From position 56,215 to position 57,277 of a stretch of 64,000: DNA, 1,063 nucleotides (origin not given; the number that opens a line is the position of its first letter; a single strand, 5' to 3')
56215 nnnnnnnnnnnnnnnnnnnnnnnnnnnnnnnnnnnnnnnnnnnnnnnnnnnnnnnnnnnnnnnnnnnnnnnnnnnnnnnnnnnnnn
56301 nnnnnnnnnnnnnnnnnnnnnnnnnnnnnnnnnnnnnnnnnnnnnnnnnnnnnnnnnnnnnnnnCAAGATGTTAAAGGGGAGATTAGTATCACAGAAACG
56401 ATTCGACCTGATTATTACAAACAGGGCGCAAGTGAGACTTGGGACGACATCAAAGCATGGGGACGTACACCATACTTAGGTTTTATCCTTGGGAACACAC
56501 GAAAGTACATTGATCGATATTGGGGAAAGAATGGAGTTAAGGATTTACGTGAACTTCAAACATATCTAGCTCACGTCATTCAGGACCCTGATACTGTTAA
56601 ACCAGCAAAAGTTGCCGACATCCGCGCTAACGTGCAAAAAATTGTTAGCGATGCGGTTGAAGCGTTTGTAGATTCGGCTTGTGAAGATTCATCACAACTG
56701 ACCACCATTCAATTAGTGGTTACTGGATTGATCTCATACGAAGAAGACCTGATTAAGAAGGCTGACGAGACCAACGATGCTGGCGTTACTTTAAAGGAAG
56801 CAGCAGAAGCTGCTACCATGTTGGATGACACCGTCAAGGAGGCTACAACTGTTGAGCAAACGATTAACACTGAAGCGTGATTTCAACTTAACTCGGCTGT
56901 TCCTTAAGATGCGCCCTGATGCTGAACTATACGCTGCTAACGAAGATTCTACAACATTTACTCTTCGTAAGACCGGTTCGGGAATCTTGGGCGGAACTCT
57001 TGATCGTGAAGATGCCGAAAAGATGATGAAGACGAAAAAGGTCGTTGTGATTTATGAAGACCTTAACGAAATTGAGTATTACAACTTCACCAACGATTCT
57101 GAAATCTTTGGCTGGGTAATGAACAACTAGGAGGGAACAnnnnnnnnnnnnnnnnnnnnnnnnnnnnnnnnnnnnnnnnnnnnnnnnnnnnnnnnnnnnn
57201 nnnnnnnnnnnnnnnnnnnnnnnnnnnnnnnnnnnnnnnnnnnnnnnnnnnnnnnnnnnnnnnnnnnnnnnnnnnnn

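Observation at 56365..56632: Second case of a conserved N-terminal region without a canonical start: DUF3310-like gene with SD + 6 nt + ATC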

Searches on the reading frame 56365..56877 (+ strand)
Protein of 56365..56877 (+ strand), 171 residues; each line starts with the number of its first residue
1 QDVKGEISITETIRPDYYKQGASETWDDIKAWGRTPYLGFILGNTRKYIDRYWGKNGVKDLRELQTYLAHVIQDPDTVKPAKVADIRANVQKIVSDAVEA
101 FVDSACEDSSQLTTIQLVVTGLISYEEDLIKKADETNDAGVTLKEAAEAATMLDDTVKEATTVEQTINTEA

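Call 6: search_protein_families(library=pfam, max_evalue=0.01, proteins=[window:56365-56877:+, window:56389-56877:+])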
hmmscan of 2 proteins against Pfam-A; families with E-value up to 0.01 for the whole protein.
window:56365-56877:+ (171 aa): 2 families
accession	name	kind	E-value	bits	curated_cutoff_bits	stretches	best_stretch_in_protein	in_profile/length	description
PF11753.13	DUF3310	-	1.5e-05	25.4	24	1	14-68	3-59/60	Protein of unknwon function (DUF3310)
PF00480.26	ROK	-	0.006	16.6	22.9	1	80-151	25-96/294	ROK family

window:56389-56877:+ (163 aa): 2 families
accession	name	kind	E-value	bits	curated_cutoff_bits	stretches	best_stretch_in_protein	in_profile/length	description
PF11753.13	DUF3310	-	1.4e-05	25.5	24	1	6-60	3-59/60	Protein of unknwon function (DUF3310)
PF00480.26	ROK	-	0.0054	16.7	22.9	1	72-143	25-96/294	ROK family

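Call 7: search_protein_families(library=phrogs, max_evalue=0.01, proteins=[window:56365-56877:+])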
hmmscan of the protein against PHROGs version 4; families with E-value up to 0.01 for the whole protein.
window:56365-56877:+ (171 aa): 11 families
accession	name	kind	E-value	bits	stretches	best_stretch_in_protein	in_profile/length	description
phrog_236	-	other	6.1e-13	50.1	1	13-162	242-382/431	nucleotide kinase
phrog_4897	-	other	5.9e-07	30.8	1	13-74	116-179/186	kinase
phrog_11324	-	other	7.5e-07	30.8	1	11-82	9-78/139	nucleotide kinase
phrog_1689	-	other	1.2e-06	29.6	1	14-74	169-233/243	nucleotide kinase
phrog_10602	-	other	7.2e-06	27.1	1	36-74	124-162/168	nucleotide kinase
phrog_4943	-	unknown function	9.7e-06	27.1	1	13-73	92-157/166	-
phrog_5839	-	unknown function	8.3e-05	23.6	1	11-73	6-65/128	-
phrog_4824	-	unknown function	0.00013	23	1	11-73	5-61/128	-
phrog_4472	-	other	0.00014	22.8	1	10-77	12-79/100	nucleotide kinase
phrog_23238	-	unknown function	0.00018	22.3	1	33-73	151-191/196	-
phrog_9944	-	unknown function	0.0088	17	0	58-140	39-124/149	-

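Call 8: search_dna_similar(query=window:56389-56877:+, collection=phages, mode=protein, max_rows=30, max_evalue=0.001)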
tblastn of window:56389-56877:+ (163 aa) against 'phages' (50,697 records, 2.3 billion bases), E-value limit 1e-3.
Records with a match: 44; places in all: 44; records where one place covers at least 80% of the query: 0.
Best place of each record, by identity: <60% 44.
By first word of the organism name: Listeria 15; Enterococcus 7; Clostridium 6; Mycobacterium 3; Salmonella 2; Idiomarinaceae 2; Deep-sea 2; Geobacillus 2; Roseobacter 1; Sporosarcina 1; and 3 more.
By host as written in the record: Listeria monocytogenes 7; - 5; Mycobacterium smegmatis mc2 155 3; Enterococcus faecalis 3; Salmonella enterica 2; Idiomarinaceae bacterium N2-2 2; Clostridium perfringens SM3 2; Listeria monocytogenes HM00113468 2; and 16 more.
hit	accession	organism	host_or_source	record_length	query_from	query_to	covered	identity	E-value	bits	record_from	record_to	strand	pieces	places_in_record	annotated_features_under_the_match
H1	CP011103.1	Listeria phage LWP01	Listeria weihenstephanensis WS 4560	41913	1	107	66%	31.8%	5e-4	45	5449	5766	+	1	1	hypothetical protein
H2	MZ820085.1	Mycobacterium phage ScoobyDoobyDoo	Mycobacterium smegmatis mc2 155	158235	6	88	51%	36.1%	9e-4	44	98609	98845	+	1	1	178: hypothetical protein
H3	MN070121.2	Salmonella phage Shemara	Salmonella enterica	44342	6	81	47%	38.5%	4e-4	45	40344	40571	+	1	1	hypothetical protein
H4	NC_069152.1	Salmonella phage Shemara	Salmonella enterica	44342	6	81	47%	38.5%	4e-4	45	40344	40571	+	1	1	hypothetical protein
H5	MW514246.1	Roseobacter phage CRP-9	Rhodobacteraceae bacterium FZCC0023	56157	6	79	45%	37.0%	2e-5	49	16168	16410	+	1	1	hypothetical protein (x2)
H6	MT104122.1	Sporosarcina phage Lietuvens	Sporosarcina aquimarina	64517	5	66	38%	43.8%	2e-5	49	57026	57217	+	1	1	protein of unknown function DUF3310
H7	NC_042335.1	Mycobacterium phage Saintus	Mycobacterium smegmatis mc2 155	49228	7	70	39%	42.0%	1e-4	47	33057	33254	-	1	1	50: nucleotide kinase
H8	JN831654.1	Mycobacterium phage Saintus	Mycobacterium smegmatis mc2 155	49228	7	70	39%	42.0%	1e-4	47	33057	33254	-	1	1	50: hypothetical protein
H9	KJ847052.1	Idiomarinaceae phage 1N2-2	Idiomarinaceae bacterium N2-2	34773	1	66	40%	40.3%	6e-5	48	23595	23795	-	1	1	hypothetical protein (x2)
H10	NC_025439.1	Idiomarinaceae phage 1N2-2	Idiomarinaceae bacterium N2-2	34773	1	66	40%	40.3%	6e-5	48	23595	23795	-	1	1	hypothetical protein (x2)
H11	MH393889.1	Clostridium phage susfortuna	Clostridium perfringens SM3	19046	1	64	39%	41.5%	5e-4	45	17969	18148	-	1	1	hypothetical protein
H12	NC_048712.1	Clostridium phage susfortuna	Clostridium perfringens SM3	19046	1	64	39%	41.5%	5e-4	45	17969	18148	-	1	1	nucleotide kinase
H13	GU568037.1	Deep-sea thermophilic phage D6E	-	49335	6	64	36%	44.3%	3e-4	45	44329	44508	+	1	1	conserved hypothetical protein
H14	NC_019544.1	Deep-sea thermophilic phage D6E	-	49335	6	64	36%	44.3%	3e-4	45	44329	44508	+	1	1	nucleotide kinase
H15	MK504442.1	Lactobacillus phage 3-SAC12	Lactobacillus brevis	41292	3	79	47%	33.8%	3e-5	49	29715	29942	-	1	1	hypothetical protein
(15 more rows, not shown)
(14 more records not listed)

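Call 26: find_homologous_proteins(query=window:56389-56877:+, max_evalue=0.001)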
Query window:56389-56877:+: 59 candidates shared short words with the query, none scored E <= 0.001.

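Call 27: find_related_loci(query=window:56389-56877:+, collection=viral_contigs, flank=5000)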
Query window:56389-56877:+ (163 aa) in viral_contigs; peptide patterns used: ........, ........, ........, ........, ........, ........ (x = any residue, [..] = any of these).
6 stretches matched a pattern, but none encodes a relative of the query by tblastn (E <= 1e-3).

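Call 56: search_protein_representatives(protein=window:56365-56877:+)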
Query: 171 residues. Proteins with E-value up to 0.001 (for the whole library): 392; up to 1e-10: 3; up to 1e-30: 0. The best 150 are listed.
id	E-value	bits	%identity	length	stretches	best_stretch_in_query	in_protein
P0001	1.3e-28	116.5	94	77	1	90-171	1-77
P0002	3.6e-11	59.8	34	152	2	4-74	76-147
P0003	8.3e-11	58.6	48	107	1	8-76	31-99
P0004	4.5e-10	56.2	43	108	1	14-88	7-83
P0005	4.7e-10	56.2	41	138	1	12-112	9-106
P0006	7.3e-09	52.3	40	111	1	6-93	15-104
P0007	7.7e-09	52.3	45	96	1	10-73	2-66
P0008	8.8e-09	52.1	43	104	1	11-84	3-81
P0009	1.2e-08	51.6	42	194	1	11-76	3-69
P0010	2.5e-08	50.6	50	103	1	11-76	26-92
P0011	2.9e-08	50.4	48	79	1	9-74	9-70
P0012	2.9e-08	50.4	44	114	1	13-84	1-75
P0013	8.5e-08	48.9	44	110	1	6-73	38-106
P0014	9.2e-08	48.8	46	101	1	13-80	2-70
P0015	1.0e-07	48.6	47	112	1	11-72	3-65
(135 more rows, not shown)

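Call 74: search_solved_structures(query=window:56389-56877:+, max_evalue=1)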
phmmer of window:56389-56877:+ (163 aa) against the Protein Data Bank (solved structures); distinct sequences matched with E-value up to 1: 1.
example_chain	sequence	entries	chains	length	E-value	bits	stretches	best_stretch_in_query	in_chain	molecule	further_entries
4hti_A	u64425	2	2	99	0.64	13.5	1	45-113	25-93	Receptor-type tyrosine-protein phosphatase N2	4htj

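Call 79: find_encoding_contigs(protein=P0001, flank=3000, max_places=10)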
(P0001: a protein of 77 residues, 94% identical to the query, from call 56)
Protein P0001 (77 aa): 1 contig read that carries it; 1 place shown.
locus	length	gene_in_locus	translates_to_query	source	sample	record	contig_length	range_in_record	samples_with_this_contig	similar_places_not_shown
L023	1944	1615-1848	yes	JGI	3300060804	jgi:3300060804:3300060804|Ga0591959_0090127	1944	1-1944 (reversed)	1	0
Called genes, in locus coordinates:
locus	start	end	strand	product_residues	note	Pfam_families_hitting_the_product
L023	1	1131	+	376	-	?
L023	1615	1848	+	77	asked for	-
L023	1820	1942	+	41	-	?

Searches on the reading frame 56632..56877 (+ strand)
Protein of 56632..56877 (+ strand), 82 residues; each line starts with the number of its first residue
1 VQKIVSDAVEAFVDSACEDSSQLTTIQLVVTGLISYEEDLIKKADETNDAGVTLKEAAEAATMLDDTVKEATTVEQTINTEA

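Call 6: search_protein_families(library=pfam, max_evalue=0.01, proteins=[window:56632-56877:+])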
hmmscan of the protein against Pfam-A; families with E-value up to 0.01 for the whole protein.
window:56632-56877:+ (82 aa): 1 family
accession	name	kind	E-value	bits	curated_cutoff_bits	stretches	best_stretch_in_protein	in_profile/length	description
PF00480.26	ROK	-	0.0081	16.2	22.9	1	3-63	37-97/294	ROK family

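Call 7: search_protein_families(library=phrogs, max_evalue=0.01, proteins=[window:56632-56877:+])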
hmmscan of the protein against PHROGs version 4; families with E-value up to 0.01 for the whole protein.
window:56632-56877:+ (82 aa): 0 families

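Call 50: find_encoding_contigs(protein=window:56632-56877:+, flank=3000, max_places=10)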
Protein seq(82 aa) (82 aa): 1 contig read that carries it; 1 place shown.
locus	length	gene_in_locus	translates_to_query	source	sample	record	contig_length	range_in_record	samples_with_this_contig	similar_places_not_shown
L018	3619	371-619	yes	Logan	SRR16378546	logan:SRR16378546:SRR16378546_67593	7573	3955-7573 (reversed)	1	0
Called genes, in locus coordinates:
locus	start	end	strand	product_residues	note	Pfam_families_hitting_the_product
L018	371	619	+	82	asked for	-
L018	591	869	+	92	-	-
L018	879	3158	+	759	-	PF14490:HHH_RecD2, PF18335:SH3_13 (faint), PF13245:AAA_19, PF13604:AAA_30, PF01443:Viral_helicase1 (faint), PF13538:UvrD_C_2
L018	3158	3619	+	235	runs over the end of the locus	-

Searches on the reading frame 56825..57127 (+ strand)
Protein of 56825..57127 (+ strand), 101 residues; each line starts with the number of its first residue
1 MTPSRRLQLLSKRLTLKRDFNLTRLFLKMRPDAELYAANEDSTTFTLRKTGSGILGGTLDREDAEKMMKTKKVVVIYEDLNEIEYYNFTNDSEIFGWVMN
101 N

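Call 15: search_protein_families(library=pfam, max_evalue=0.01, proteins=[window:56825-57127:+])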
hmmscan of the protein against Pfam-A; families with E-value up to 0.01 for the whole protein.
window:56825-57127:+ (101 aa): 0 families

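Call 54: find_encoding_contigs(protein=window:56852-57127:+, flank=3000, max_places=10)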
Protein seq(92 aa) (92 aa): 1 contig read that carries it; 1 place shown.
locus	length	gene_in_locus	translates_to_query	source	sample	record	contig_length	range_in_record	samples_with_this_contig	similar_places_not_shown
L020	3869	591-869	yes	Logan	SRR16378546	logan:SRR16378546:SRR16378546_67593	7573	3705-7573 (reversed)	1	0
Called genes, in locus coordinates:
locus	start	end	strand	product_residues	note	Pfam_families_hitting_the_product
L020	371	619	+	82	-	-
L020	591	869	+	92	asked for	-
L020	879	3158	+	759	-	PF14490:HHH_RecD2, PF18335:SH3_13 (faint), PF13245:AAA_19, PF13604:AAA_30, PF01443:Viral_helicase1 (faint), PF13538:UvrD_C_2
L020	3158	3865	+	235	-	-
